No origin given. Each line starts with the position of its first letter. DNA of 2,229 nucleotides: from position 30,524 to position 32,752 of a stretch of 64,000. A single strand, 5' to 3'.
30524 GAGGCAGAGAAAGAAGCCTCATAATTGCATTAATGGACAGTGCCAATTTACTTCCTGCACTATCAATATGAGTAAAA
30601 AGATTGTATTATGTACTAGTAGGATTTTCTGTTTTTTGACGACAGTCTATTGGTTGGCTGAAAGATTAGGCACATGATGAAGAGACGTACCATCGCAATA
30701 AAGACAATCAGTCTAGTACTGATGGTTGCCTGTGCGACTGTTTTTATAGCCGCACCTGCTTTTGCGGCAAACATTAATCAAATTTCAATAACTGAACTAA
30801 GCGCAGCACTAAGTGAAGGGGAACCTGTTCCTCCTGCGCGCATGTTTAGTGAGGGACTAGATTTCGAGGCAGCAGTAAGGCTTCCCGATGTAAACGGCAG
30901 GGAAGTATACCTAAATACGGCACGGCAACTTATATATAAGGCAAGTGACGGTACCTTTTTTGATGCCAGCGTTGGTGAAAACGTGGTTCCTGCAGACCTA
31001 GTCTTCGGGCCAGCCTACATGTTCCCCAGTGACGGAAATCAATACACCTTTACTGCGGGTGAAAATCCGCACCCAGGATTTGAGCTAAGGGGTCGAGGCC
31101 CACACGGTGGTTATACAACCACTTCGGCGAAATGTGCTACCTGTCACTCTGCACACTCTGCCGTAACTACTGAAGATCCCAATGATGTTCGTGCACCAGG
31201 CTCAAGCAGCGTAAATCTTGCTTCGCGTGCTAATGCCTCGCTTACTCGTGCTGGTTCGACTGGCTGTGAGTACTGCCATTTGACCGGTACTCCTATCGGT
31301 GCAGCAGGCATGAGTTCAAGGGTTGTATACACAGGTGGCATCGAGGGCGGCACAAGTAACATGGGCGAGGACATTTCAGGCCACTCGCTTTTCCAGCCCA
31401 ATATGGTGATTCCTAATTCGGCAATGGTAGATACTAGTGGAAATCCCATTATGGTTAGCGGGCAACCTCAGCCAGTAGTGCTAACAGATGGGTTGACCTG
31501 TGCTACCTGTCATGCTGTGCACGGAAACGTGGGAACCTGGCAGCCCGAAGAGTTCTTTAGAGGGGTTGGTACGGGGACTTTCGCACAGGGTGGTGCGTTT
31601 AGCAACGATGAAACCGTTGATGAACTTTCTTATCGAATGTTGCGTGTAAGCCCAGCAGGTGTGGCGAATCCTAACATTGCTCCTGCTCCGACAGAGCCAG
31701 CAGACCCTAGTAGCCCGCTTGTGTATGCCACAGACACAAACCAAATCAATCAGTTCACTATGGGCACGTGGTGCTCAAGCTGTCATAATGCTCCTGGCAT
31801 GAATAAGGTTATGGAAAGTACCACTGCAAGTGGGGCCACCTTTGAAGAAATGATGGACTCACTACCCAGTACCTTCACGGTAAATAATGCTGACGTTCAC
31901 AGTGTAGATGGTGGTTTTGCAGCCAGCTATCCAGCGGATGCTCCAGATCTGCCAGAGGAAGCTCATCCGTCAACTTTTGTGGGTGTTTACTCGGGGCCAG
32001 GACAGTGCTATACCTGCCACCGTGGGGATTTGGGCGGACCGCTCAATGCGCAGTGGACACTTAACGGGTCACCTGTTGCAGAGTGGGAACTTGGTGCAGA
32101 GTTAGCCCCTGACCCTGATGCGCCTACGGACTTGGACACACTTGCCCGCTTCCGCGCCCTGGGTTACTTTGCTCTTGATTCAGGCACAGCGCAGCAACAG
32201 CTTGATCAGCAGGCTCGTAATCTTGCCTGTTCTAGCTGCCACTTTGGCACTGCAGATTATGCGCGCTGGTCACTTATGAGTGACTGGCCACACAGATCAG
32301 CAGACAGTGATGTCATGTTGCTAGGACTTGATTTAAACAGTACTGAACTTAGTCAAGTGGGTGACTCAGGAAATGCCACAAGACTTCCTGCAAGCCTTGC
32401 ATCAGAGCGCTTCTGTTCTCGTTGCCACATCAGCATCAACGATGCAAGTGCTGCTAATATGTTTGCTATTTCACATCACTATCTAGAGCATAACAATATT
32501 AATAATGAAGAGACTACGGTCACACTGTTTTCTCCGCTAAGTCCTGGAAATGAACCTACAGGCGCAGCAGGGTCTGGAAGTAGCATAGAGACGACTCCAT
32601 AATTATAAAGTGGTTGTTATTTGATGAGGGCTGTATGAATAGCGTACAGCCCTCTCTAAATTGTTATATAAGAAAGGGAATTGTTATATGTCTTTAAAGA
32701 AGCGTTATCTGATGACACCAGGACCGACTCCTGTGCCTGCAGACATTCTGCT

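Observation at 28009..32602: TPR - NHL beta-propeller - seven-heme cytochrome c cluster in a monoderm genome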

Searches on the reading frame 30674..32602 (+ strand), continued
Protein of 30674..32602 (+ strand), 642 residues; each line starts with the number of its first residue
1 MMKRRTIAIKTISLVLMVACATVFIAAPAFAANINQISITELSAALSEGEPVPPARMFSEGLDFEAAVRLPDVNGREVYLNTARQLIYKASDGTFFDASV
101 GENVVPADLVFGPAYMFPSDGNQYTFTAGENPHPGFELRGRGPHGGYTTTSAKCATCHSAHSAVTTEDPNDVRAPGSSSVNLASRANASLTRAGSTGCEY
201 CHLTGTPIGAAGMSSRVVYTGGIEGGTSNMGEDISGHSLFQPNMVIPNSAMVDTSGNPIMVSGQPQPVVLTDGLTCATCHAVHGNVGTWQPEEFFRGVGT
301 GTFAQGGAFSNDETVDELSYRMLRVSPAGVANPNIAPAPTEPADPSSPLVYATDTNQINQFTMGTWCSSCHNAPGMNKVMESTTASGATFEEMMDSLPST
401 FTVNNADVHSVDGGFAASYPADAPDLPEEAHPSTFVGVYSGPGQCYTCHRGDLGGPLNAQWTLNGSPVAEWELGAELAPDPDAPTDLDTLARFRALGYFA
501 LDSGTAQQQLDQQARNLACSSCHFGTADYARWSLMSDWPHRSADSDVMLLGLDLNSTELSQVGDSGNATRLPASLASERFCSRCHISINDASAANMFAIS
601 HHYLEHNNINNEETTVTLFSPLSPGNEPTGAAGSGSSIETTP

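Call 75: find_encoding_contigs(protein=P0022, flank=10000, max_places=2)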
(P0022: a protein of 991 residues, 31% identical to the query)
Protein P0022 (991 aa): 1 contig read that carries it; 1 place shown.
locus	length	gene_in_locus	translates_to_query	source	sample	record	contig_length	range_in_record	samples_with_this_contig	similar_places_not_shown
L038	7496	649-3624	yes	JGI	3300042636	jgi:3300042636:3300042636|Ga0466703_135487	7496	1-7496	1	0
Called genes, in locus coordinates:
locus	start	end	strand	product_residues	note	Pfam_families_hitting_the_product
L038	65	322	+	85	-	-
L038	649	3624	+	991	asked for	PF09479:Flg_new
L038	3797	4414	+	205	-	PF12844:HTH_19 (weak), PF07883:Cupin_2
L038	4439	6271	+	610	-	PF00501:AMP-binding, PF13193:AMP-binding_C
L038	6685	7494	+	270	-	?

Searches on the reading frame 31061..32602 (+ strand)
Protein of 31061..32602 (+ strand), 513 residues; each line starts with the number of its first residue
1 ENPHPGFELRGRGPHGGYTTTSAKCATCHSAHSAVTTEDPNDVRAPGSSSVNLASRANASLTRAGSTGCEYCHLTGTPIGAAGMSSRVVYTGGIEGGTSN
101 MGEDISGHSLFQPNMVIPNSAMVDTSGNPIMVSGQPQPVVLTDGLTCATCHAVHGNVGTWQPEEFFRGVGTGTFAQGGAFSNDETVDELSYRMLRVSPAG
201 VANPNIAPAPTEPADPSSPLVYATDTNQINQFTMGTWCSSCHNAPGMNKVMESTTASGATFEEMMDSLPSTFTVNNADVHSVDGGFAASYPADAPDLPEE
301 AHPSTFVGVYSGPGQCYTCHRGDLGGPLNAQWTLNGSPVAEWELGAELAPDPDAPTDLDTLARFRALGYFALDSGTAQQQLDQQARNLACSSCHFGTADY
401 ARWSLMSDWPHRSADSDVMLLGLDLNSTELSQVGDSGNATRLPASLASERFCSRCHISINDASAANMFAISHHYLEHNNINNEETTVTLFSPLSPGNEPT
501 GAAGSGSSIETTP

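Call 64: predict_structure(alignment_id=A3)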
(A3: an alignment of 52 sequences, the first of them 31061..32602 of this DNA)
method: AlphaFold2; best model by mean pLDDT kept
length: 513 residues; sequences in the alignment: 52
mean_pLDDT: 59.9   pTM: 0.65
mean pLDDT of the five models: 59.9, 57.1, 53.3, 52.2, 51.2
residues with pLDDT >= 90: 19; 70-90: 155; 50-70: 165; < 50: 174
segments of 3 or more residues with pLDDT < 50: 1-16, 22-67, 85-101, 154-156, 167-180, 184-192, 251-259, 261-269, 327-330, 474-513
pLDDT, mean of each block of 10 residues (from residue 1): 35 48 46 40 42 33 43 54 49 44 59 82 91 91 78 56 48 46 49 69 80 61 59 68 69 43 46 74 66 53 57 74 54 57 59 72 78 88 82 78 65 69 78 63 77 74 68 47 33 30 36 27
secondary structure, 60 per line:
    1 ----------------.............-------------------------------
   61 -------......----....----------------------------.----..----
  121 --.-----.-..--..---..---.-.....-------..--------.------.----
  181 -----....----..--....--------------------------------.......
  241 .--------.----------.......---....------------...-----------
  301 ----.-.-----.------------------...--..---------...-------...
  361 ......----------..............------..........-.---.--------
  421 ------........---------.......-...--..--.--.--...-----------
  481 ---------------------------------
elements in order: H17-29 H68-73 H78-81 H147-150 H186-189 H198-201 H234-241 H261-267 E271-274 E287-289 E332-334 E348-350 H358-366 H377-390 H397-406 H427-434 H444-450 E467-469

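Call 68: fold_search(model_id=the predicted structure, library=pdb)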
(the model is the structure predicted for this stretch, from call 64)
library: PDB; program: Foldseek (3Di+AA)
matches with E <= 10: 6; with E <= 0.001: 0
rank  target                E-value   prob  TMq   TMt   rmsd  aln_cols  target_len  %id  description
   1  9hls_B                3.7e+00  0.01  0.07  0.10  19.3       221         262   16  Structure of A16/G9 (vaccinia virus) in complex with VHH D07, VHH B01 and VHH C05 (released 2025-09-03)
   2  4ifg                  6.1e+00  0.01  0.07  0.08  13.1       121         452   12  Crystal structure of TgCDPK1 with inhibitor bound (released 2014-04-16)
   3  6vbs_F                8.9e+00  0.01  0.04  0.10   8.3        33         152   18  The C2 Crystal form of SodCI Superoxide Dismutase at 1.7 A resolution with 6 molecules in the asymmetric unit. (released 2020-12-30)
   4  5zeb_g                9.5e+00  0.01  0.07  0.18  14.2        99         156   14  M. Smegmatis P/P state 70S ribosome structure (released 2018-09-26)
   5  4ieb                  9.5e+00  0.01  0.08  0.08  11.8       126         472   13  Crystal Structure of a Gly128Met mutant of the toxoplasma CDPK, TGME49_101440 (released 2013-12-25)
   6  1o86                  9.5e+00  0.00  0.05  0.05  12.5        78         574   17  Crystal Structure of Human Angiotensin Converting Enzyme in complex with lisinopril. (released 2003-02-07)
